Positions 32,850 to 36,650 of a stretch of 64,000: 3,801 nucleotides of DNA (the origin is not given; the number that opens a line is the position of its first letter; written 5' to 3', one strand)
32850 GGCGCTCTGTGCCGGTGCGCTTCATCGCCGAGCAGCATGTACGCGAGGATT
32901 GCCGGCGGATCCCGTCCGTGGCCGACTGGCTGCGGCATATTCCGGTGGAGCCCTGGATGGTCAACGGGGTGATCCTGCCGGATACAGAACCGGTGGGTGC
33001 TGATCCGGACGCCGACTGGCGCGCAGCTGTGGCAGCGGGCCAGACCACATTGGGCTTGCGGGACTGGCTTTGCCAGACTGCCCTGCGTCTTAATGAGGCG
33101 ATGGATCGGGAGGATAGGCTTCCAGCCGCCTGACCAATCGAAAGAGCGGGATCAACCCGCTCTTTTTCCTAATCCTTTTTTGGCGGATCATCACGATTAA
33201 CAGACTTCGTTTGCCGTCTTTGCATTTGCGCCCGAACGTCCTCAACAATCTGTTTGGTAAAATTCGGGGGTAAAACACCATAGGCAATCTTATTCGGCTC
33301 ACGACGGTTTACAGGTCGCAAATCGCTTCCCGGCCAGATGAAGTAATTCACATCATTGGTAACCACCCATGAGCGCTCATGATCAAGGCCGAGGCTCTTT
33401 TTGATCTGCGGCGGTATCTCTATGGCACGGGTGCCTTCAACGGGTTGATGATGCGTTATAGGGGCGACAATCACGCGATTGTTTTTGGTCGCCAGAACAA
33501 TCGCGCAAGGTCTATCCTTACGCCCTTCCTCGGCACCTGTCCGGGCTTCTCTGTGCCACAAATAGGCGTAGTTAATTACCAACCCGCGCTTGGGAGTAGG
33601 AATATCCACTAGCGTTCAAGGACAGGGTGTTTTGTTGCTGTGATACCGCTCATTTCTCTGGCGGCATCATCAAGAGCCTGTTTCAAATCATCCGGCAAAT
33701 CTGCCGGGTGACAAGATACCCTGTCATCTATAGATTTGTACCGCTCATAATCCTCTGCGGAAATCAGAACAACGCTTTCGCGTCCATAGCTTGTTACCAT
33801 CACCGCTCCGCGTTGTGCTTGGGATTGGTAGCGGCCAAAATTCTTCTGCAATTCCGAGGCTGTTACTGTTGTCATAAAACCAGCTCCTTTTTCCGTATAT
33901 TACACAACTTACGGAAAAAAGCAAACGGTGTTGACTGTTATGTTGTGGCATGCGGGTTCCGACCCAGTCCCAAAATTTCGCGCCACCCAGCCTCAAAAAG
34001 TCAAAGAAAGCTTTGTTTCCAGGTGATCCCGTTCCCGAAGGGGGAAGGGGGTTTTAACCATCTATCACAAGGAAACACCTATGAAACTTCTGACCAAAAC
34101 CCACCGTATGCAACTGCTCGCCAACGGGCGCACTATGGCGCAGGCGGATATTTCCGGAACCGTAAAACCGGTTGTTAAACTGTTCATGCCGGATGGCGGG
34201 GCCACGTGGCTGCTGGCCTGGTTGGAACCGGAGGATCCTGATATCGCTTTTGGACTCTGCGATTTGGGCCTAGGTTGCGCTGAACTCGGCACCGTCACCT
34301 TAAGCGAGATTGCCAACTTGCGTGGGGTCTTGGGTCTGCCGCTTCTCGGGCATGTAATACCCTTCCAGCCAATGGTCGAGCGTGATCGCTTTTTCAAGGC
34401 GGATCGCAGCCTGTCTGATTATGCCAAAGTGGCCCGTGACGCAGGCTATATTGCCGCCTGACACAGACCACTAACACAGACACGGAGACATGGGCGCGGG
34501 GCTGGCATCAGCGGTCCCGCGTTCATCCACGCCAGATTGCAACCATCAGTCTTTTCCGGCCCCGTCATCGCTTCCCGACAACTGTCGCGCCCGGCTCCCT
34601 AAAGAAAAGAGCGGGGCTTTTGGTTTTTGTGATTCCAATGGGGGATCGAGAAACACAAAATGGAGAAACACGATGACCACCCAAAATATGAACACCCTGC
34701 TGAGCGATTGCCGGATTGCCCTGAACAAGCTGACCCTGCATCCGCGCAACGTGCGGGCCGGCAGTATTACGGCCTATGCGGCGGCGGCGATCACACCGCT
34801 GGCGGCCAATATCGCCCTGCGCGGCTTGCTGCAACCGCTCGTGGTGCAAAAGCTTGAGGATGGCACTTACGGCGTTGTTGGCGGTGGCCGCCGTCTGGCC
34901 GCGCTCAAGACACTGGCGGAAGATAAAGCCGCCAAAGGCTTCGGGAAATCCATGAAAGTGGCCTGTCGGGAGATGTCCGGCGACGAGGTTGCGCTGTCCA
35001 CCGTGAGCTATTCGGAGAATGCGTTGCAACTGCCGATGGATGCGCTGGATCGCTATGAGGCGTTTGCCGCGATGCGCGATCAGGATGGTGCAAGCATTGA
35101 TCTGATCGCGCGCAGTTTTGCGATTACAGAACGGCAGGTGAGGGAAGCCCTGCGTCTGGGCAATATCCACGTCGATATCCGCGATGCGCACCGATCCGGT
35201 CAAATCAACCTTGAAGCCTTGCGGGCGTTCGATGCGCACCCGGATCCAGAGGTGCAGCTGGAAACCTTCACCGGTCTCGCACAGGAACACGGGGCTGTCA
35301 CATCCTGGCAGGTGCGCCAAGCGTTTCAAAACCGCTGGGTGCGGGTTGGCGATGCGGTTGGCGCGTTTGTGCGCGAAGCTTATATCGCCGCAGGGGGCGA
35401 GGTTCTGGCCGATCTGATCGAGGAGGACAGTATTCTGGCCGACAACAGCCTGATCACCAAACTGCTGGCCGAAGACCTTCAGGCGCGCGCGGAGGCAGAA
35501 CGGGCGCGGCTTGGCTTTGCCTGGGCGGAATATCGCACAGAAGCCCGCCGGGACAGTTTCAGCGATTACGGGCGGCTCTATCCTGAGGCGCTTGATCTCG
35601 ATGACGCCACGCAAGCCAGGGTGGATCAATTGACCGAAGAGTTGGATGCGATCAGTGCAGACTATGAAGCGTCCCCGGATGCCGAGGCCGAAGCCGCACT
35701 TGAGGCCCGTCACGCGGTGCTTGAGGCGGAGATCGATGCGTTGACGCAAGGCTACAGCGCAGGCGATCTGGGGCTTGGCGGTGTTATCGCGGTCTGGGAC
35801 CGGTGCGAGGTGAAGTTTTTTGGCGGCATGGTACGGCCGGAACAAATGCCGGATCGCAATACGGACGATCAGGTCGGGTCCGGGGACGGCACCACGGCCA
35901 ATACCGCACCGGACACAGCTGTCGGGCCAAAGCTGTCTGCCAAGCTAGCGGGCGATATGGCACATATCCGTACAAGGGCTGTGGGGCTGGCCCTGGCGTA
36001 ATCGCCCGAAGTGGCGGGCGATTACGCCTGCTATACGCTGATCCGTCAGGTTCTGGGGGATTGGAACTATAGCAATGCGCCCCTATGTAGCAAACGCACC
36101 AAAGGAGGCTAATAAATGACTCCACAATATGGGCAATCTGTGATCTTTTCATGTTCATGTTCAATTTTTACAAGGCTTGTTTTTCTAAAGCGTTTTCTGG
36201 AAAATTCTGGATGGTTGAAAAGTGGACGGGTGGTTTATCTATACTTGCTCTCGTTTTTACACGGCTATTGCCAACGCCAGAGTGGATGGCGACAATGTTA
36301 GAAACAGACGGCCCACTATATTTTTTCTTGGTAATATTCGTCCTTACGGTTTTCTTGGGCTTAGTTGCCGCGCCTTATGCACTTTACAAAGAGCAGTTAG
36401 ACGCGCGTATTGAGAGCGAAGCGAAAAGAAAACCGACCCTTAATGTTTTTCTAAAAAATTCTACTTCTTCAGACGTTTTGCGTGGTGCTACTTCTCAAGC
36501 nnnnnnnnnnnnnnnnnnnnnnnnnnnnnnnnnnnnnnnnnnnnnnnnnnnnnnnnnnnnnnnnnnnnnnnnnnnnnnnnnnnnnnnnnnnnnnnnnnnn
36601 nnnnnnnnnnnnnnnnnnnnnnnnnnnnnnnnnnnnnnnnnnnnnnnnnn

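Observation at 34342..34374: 33-nt palindromic unit inserted in frame (11 codons) inside the DUF2958 gene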

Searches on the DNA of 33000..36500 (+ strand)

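Call 7: search_dna_similar(query=window:33000-36500:+, collection=plasmids, mode=near, max_rows=30)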
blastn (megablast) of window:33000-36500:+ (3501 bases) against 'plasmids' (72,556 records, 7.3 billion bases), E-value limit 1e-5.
No match.

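Call 9: search_dna_similar(query=window:33000-36500:+, collection=plasmids, mode=distant, max_rows=30)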
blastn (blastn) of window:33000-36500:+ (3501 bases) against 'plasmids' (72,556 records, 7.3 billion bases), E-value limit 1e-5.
Records with a match: 9; places in all: 9; records where one place covers at least 80% of the query: 0.
Best place of each record, by identity: 60-80% 9.
By first word of the organism name: Methylobacterium 2; Ruegeria 1; Rhodovulum 1; Sulfitobacter 1; Alisedimentitalea 1; Methylorubrum 1; Leisingera 1; Variovorax 1.
By predicted mobility (MOB-suite, as given by PLSDB): non-mobilizable 4; mobilizable 4; conjugative 1.
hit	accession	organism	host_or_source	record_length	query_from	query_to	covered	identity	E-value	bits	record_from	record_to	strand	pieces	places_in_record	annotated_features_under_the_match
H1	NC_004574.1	Ruegeria sp. PR1b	-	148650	1805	1943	4%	72.1%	8e-8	69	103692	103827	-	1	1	ParB/RepB/Spo0J family partition protein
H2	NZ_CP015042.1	Rhodovulum sp. P5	cell culture,shallow-sea hydrothermal ...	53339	1805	1943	4%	71.9%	2e-9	74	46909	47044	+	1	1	ParB/Srx family N-terminal domain-containing protein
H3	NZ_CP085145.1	Sulfitobacter dubius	cell culture,Sediment from the Channel ...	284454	1805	1943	4%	71.2%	2e-8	70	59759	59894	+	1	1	ParB/RepB/Spo0J family partition protein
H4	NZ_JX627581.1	Methylobacterium oryzae CBMB20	-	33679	1169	1291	4%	75.6%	9e-14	88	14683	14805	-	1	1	DUF2958 domain-containing protein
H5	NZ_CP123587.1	Alisedimentitalea scapharcae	Anadara broughtonii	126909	1167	1296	4%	70.8%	1e-6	64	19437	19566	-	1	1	DUF2958 domain-containing protein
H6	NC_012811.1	Methylorubrum extorquens AM1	-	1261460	1169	1291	4%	73.2%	2e-9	74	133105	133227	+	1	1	none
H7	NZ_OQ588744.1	Methylobacterium radiotolerans JCM 2831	-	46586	1169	1291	4%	73.2%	2e-9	74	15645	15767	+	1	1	none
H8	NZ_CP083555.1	Leisingera sp. S132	-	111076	1169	1291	4%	71.5%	1e-6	65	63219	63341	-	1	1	DUF2958 domain-containing protein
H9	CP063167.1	Variovorax paradoxus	-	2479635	1168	1269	3%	73.5%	4e-6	64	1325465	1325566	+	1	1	DUF2958 domain-containing protein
